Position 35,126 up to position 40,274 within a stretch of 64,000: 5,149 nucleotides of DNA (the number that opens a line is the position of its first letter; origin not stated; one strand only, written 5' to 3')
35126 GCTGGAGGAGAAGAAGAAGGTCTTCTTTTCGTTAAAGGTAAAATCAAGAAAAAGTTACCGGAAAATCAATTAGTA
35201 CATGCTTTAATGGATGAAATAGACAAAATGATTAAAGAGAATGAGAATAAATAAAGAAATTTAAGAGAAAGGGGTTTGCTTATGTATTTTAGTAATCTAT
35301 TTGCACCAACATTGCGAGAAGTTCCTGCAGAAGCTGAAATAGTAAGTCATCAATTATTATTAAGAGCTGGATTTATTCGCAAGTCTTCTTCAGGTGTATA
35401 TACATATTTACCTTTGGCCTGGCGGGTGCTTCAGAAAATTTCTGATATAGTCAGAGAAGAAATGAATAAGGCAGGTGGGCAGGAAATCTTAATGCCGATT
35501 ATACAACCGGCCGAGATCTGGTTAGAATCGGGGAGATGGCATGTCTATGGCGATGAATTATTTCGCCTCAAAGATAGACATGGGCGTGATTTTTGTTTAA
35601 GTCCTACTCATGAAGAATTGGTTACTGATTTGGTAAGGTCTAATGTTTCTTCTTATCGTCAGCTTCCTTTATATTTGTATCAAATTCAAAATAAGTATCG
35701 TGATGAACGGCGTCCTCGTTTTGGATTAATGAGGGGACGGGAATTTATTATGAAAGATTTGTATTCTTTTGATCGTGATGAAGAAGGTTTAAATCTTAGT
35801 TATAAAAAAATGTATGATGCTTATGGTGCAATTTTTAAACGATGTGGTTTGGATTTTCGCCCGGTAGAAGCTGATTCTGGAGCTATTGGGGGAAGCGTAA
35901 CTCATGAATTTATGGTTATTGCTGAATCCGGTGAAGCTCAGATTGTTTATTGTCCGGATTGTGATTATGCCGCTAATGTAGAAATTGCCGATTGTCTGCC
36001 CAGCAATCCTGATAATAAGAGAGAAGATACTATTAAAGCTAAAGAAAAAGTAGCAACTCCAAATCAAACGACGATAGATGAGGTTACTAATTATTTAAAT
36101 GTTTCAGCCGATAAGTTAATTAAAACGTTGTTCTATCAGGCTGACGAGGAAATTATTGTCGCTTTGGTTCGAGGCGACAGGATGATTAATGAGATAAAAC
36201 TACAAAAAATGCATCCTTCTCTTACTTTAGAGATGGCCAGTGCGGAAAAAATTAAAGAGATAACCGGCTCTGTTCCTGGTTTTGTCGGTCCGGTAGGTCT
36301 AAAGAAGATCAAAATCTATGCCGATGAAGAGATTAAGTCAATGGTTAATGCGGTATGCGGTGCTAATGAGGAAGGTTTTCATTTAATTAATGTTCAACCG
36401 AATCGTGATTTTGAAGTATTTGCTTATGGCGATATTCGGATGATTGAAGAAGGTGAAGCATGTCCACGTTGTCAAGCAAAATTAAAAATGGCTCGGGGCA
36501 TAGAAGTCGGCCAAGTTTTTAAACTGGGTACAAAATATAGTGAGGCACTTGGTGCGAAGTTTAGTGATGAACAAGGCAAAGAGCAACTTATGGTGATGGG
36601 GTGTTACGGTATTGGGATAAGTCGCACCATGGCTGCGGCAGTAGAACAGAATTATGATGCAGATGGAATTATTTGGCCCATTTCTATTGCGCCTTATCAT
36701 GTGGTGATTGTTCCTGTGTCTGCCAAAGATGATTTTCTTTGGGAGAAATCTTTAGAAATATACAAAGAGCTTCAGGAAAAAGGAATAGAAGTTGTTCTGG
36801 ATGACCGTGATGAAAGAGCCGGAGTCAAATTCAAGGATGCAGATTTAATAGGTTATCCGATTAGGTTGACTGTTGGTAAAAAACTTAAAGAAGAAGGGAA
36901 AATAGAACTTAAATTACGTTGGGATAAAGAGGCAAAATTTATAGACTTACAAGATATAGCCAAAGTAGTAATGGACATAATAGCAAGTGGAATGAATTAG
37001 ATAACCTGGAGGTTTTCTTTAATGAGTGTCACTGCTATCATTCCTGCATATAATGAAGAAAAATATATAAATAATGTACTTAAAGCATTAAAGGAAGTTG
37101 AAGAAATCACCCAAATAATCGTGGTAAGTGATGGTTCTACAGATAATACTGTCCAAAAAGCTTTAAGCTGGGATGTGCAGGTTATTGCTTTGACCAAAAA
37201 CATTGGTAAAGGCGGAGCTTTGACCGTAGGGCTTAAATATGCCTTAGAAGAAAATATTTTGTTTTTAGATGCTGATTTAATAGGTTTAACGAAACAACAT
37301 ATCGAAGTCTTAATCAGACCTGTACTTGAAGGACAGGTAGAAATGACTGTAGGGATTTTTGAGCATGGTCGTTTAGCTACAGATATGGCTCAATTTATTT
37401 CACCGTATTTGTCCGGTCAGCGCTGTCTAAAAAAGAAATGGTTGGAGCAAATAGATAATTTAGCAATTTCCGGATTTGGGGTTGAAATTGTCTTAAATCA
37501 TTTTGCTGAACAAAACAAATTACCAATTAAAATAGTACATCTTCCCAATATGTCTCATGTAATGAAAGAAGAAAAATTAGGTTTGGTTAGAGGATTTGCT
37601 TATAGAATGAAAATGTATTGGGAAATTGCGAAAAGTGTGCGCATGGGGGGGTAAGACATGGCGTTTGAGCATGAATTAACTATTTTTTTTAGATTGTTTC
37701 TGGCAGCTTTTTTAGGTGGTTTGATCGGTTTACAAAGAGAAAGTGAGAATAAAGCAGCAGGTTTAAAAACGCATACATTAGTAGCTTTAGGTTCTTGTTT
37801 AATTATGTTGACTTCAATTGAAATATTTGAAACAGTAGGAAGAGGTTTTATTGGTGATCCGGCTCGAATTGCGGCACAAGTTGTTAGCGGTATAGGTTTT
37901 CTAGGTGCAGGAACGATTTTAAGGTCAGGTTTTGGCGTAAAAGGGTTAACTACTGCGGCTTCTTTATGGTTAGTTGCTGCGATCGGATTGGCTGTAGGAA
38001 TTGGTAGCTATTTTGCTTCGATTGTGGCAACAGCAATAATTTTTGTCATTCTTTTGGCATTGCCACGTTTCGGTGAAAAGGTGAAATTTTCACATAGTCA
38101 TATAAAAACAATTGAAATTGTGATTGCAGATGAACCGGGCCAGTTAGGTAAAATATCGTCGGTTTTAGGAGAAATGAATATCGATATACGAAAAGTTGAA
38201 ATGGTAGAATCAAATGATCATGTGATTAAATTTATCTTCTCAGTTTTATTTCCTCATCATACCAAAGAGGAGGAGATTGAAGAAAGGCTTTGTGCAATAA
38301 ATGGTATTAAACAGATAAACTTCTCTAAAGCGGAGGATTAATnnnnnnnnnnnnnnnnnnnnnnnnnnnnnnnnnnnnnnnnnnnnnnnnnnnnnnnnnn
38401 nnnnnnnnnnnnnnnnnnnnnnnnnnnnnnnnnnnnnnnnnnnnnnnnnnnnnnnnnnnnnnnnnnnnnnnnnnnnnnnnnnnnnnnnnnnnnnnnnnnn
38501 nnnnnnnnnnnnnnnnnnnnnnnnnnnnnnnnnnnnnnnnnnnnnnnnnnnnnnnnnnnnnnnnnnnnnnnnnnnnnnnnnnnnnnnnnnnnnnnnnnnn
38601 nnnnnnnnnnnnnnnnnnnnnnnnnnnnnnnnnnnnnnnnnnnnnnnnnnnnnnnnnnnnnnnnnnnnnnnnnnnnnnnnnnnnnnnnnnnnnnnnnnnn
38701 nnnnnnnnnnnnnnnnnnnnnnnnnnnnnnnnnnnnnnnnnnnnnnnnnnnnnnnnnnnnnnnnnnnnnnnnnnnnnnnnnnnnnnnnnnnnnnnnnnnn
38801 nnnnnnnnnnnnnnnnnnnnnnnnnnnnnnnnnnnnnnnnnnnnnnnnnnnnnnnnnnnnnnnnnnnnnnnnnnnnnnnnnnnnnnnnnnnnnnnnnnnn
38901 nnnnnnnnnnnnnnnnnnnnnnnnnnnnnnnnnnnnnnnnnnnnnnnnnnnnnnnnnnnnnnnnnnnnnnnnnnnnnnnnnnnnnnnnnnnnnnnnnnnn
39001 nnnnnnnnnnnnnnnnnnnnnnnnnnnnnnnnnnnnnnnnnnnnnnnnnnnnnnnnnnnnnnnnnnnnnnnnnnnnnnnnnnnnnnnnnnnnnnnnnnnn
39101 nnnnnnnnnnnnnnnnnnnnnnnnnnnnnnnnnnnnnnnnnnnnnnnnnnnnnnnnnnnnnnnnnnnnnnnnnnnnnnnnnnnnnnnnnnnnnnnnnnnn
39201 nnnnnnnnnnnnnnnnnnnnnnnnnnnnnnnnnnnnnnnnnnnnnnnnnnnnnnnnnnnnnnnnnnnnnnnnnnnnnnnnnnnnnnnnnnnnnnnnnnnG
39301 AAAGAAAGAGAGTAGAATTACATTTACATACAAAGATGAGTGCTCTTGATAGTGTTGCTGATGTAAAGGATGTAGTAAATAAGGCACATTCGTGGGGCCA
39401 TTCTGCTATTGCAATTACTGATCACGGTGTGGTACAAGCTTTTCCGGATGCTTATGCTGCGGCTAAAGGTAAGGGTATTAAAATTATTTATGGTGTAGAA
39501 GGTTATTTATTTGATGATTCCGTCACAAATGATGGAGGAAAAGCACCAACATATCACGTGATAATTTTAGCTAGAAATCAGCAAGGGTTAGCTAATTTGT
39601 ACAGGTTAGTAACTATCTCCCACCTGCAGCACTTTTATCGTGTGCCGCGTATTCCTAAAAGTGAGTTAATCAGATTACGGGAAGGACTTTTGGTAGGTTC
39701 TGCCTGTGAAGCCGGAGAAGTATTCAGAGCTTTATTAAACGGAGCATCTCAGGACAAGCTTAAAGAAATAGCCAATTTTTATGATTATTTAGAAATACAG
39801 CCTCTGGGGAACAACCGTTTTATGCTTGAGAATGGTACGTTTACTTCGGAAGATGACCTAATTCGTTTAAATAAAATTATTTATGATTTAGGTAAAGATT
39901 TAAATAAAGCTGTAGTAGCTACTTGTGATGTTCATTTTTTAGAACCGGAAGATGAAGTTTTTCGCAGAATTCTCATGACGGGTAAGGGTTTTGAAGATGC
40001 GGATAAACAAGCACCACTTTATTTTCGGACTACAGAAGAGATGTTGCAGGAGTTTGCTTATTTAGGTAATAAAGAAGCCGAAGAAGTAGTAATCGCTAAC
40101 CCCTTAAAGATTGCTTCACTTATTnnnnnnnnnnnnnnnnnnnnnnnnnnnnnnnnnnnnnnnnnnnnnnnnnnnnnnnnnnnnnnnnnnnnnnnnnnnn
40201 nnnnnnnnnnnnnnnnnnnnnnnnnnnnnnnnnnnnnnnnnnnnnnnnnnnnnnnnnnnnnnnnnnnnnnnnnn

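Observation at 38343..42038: PolC replicase cleanly lacking its built-in 3'-5' proofreading exonuclease domain while keeping a complete-looking PHP metal site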

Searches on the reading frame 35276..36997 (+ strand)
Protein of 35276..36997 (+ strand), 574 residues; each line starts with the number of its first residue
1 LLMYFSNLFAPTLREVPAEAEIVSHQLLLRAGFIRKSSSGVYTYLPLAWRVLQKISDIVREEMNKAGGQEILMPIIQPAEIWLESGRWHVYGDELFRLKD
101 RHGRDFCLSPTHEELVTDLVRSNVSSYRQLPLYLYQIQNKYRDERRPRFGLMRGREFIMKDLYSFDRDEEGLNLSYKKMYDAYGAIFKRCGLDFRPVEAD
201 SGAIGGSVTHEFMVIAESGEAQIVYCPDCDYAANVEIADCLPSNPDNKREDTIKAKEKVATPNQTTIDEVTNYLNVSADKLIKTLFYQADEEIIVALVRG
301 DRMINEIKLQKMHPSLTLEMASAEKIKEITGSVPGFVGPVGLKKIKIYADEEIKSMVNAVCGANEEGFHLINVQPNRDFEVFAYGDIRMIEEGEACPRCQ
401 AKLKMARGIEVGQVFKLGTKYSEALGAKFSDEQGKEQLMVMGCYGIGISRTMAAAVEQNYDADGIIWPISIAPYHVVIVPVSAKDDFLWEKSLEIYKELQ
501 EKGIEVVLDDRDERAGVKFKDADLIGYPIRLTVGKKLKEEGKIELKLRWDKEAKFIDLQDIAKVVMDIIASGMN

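Call 18: search_protein_families(library=pfam, proteins=[window:35276-36997:+], max_evalue=0.00001)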
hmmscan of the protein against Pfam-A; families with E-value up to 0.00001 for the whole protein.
window:35276-36997:+ (574 aa): 3 families
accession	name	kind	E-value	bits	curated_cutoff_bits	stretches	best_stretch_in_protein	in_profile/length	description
PF00587.30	tRNA-synt_2b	-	6.9e-35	121.2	29.3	1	96-459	1-179/179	tRNA synthetase class II core domain (G, H, P, S and T)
PF04073.20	tRNA_edit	-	1.4e-26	93.4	25.5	1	261-374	1-117/123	Aminoacyl-tRNA editing domain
PF03129.25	HGTP_anticodon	-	7e-20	71.4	21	1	475-565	1-91/94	Anticodon binding domain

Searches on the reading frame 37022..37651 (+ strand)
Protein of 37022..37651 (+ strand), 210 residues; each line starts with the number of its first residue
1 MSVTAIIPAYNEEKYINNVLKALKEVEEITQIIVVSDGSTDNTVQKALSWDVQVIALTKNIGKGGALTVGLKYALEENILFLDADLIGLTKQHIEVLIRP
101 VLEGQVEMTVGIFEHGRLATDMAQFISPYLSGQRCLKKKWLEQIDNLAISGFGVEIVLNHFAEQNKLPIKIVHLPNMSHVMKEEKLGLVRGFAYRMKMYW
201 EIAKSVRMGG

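Call 18: search_protein_families(library=pfam, proteins=[window:37022-37651:+], max_evalue=0.00001)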
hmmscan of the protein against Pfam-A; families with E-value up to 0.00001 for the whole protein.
window:37022-37651:+ (210 aa): 1 family
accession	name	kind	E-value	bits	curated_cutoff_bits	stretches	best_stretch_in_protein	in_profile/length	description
PF00535.33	Glycos_transf_2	-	5.1e-24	85.5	23.3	1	5-116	2-118/168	Glycosyl transferase family 2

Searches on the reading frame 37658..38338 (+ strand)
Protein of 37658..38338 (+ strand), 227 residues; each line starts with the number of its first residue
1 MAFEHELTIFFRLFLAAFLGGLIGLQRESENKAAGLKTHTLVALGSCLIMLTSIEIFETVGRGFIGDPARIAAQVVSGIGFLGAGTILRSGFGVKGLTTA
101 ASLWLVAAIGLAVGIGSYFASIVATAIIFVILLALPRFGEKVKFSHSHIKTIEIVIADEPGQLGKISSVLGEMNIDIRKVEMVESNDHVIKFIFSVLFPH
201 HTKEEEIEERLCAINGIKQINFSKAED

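Call 18: search_protein_families(library=pfam, proteins=[window:37658-38338:+], max_evalue=0.00001)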
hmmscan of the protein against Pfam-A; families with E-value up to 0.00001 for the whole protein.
window:37658-38338:+ (227 aa): 3 families
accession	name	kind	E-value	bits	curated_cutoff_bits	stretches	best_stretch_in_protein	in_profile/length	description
PF02308.21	MgtC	-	1.6e-40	138.6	31.4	1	13-138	1-118/121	MgtC family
PF01842.31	ACT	-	1.2e-09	38.1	27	1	151-214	2-64/66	ACT domain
PF13291.12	ACT_4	-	3.6e-06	28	27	1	150-220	7-78/80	ACT domain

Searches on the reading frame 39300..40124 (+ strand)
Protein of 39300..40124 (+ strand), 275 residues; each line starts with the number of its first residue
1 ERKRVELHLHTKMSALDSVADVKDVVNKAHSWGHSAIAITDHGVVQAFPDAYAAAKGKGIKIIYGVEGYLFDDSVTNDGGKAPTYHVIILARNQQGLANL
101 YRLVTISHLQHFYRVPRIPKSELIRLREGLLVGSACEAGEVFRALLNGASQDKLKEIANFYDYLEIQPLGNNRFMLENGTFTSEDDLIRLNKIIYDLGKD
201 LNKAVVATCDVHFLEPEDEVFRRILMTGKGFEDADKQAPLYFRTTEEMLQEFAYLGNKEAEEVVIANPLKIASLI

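Call 14: search_solved_structures(query=window:39300-40124:+, show_alignments=5, max_evalue=0.001)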
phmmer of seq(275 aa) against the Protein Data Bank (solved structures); distinct sequences matched with E-value up to 0.001: 13.
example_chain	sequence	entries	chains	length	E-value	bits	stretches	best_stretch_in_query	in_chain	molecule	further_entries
3f2b_A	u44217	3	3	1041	5.6e-75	255.3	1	2-275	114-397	DNA-directed DNA polymerase III alpha chain | GEOBACILLUS KAUSTOPHILUS DNA POLC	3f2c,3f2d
9qpc_A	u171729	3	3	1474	9.3e-68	231.6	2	81-274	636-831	DNA polymerase III PolC-type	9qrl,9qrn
4jom_A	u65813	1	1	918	9.2e-19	71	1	3-267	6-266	DNA polymerase III subunit alpha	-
2hpi_A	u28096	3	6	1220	6e-18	68.3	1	4-229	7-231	DNA polymerase III alpha subunit | DNA polymerase III subunit alpha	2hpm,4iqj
3e0d_A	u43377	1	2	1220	1.5e-16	63.7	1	4-228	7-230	DNA polymerase III subunit alpha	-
4gx8_A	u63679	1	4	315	7.1e-16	61.6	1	3-267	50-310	DNA polymerase III subunit epsilon,DNA polymerase III subunit alpha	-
4gx9_A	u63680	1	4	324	7.8e-16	61.4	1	3-267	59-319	DNA polymerase III subunit epsilon,DNA polymerase III subunit alpha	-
2hnh_A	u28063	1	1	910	2.6e-15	59.7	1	3-267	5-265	DNA polymerase III alpha subunit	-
2hqa_A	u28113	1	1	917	2.7e-15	59.7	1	3-267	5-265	DNA polymerase III alpha subunit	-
5m1s_A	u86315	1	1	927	2.7e-15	59.6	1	3-267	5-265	DNA polymerase III subunit alpha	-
5fku_A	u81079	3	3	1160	4.1e-15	59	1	3-267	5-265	DNA POLYMERASE III SUBUNIT ALPHA | DNA POLYMERASE III ALPHA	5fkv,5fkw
5lew_A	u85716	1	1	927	8.8e-14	54.7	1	5-218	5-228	DNA polymerase III subunit alpha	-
7pu7_A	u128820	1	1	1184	1.9e-13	53.6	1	5-218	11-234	DNA polymerase III subunit alpha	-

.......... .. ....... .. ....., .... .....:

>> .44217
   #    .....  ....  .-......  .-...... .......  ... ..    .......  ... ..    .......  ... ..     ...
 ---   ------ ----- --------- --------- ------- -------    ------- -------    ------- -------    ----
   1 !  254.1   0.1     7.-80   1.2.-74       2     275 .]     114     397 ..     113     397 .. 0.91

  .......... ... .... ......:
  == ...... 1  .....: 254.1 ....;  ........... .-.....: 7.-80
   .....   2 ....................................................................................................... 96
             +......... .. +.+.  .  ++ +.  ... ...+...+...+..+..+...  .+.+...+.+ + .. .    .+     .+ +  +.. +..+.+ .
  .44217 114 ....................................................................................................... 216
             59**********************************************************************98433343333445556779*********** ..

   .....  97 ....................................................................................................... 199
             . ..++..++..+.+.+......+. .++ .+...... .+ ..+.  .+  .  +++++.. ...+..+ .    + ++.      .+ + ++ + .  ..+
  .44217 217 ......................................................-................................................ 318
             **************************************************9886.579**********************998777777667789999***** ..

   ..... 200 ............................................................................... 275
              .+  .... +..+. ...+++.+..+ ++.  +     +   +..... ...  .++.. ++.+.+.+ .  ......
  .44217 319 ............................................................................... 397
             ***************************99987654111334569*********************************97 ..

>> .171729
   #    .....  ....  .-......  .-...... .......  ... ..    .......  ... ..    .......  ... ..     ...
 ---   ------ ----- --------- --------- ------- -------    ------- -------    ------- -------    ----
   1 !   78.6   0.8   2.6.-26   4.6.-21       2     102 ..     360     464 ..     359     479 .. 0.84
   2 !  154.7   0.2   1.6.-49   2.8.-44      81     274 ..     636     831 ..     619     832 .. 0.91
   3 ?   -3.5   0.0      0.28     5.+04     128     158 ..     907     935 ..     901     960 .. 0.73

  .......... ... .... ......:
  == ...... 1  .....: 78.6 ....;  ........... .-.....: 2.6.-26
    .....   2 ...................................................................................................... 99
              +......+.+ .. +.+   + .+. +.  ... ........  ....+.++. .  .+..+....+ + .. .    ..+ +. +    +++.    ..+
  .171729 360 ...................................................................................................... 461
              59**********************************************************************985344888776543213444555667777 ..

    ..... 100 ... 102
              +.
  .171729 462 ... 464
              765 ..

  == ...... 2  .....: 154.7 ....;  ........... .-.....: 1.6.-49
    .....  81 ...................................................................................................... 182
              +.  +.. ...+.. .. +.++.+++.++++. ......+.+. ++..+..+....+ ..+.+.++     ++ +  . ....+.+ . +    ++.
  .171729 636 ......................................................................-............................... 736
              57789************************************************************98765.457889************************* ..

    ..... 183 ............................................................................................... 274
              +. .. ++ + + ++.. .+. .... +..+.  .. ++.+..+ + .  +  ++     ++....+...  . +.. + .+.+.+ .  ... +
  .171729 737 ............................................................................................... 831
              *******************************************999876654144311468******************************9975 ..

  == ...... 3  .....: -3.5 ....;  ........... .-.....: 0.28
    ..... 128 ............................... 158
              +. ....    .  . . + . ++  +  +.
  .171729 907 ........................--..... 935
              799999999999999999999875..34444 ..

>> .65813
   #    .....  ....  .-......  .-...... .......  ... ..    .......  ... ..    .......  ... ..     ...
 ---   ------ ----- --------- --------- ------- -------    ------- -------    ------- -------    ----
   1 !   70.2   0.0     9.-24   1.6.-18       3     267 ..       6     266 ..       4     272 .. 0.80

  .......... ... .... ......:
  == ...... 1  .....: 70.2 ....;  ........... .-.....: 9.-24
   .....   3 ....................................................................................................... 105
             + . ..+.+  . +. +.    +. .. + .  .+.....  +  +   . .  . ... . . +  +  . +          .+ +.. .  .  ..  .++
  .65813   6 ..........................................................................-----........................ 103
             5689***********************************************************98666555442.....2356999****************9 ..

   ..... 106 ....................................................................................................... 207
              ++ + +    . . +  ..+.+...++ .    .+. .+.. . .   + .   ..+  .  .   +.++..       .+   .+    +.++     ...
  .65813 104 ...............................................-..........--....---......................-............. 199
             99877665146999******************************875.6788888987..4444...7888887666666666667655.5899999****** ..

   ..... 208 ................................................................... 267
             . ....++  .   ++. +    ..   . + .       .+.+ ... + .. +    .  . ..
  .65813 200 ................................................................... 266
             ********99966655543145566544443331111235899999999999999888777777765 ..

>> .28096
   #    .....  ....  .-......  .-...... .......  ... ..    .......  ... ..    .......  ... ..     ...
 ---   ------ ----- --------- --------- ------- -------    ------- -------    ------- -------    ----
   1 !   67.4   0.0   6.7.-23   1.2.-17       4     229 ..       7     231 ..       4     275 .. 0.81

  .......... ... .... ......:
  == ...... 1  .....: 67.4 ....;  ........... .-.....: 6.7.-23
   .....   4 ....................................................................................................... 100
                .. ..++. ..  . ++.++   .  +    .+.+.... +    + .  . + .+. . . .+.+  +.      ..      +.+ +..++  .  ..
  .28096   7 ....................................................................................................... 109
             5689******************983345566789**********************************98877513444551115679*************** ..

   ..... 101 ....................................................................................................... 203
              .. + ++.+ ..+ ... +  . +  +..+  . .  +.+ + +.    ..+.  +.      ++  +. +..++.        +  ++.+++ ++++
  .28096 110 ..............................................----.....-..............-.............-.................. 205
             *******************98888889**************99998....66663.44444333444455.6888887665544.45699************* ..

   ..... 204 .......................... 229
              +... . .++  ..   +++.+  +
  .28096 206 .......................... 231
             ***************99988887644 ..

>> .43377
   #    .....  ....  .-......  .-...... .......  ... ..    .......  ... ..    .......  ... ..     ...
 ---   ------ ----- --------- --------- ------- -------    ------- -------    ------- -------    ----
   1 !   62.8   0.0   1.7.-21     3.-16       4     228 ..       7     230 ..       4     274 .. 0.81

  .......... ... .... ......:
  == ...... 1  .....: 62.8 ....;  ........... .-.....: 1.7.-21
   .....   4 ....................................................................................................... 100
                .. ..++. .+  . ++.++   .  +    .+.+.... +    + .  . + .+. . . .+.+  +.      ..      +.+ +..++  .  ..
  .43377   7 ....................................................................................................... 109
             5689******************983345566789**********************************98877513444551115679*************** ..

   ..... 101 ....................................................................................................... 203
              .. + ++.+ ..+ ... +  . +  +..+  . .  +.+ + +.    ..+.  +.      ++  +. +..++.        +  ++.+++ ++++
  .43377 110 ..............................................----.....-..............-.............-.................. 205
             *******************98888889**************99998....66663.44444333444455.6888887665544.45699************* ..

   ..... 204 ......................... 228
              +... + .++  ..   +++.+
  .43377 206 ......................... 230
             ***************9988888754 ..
